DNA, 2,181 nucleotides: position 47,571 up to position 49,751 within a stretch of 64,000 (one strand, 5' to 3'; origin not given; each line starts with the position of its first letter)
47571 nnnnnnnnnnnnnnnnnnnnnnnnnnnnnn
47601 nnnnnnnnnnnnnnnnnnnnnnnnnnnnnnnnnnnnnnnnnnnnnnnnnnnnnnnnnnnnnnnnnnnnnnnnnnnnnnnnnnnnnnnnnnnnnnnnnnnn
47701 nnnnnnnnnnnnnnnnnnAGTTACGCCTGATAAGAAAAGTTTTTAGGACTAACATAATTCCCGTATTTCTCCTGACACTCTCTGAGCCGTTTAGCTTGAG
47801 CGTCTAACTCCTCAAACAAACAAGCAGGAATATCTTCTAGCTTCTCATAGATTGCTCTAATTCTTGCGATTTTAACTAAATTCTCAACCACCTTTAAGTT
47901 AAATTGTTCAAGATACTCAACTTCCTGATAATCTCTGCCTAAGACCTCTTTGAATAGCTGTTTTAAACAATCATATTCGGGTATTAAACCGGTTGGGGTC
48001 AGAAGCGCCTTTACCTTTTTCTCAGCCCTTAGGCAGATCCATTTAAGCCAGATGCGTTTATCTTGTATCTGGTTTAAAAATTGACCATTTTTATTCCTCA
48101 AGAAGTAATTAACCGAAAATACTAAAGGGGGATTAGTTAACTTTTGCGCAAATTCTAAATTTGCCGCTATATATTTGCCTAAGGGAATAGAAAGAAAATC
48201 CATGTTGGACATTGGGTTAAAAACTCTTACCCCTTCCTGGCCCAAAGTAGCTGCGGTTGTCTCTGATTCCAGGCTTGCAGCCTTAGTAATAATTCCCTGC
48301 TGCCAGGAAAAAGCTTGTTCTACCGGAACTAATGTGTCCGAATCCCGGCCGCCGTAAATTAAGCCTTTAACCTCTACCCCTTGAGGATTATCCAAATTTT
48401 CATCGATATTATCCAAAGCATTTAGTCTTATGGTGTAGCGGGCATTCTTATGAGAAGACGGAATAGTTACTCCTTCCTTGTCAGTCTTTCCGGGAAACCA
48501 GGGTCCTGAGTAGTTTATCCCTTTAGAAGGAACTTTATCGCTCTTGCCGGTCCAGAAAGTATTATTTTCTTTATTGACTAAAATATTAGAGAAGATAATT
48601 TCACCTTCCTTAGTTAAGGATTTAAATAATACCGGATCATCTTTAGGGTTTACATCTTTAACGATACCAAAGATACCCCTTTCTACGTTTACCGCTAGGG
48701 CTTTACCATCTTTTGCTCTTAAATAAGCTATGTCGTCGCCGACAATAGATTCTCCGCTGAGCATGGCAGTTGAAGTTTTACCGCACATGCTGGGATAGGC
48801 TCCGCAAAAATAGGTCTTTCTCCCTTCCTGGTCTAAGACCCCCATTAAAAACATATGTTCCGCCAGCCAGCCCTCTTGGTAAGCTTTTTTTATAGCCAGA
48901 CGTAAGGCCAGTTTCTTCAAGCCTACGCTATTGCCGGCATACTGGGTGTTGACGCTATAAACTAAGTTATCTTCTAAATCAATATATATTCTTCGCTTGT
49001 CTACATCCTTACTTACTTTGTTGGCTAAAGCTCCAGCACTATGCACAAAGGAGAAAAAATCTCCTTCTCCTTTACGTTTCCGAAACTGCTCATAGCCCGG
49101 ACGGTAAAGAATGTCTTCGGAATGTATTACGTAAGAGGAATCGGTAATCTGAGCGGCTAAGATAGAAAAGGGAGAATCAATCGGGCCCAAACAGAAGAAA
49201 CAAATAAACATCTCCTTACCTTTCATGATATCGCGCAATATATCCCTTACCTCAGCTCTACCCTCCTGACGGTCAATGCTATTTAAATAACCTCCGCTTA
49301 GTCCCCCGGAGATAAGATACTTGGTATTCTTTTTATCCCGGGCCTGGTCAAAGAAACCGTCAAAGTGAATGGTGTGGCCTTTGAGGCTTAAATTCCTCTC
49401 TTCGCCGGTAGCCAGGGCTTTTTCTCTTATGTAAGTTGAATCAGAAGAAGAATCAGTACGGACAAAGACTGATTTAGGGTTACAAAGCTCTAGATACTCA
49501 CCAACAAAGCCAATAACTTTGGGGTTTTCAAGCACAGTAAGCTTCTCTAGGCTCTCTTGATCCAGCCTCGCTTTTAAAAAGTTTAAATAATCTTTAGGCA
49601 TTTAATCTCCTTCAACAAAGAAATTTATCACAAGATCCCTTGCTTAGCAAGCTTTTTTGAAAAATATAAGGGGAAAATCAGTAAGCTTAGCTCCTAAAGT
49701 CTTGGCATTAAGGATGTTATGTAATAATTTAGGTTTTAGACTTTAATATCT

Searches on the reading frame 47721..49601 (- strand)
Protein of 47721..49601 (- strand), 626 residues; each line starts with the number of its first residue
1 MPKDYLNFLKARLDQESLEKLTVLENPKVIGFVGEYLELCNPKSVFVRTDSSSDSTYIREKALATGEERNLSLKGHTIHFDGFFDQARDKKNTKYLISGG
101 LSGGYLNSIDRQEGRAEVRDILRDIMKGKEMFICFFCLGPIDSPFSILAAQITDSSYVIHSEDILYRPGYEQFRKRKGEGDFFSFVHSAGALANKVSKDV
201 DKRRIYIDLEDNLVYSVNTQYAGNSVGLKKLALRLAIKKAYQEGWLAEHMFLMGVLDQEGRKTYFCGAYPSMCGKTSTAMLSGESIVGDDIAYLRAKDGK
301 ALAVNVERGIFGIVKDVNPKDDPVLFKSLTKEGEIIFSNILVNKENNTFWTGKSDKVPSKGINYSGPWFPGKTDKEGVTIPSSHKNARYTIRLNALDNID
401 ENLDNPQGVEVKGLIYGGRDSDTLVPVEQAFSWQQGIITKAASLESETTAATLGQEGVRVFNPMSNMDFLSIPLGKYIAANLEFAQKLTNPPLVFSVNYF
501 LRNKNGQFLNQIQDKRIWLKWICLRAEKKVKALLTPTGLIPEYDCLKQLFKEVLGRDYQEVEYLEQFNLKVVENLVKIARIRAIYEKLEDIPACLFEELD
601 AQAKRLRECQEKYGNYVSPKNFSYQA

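Call 67: search_protein_families(library=pfam, proteins=[window:47721-49601:-], max_evalue=0.00001)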
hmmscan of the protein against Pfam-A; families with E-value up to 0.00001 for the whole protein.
window:47721-49601:- (626 aa): 2 families
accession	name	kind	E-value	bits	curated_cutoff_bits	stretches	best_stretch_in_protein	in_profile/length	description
PF00821.23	PEPCK_GTP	-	2.3e-105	352.7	23.8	1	245-605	1-357/357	Phosphoenolpyruvate carboxykinase C-terminal P-loop domain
PF17297.7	PEPCK_N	-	3e-60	204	23.8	1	32-240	2-217/218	Phosphoenolpyruvate carboxykinase N-terminal domain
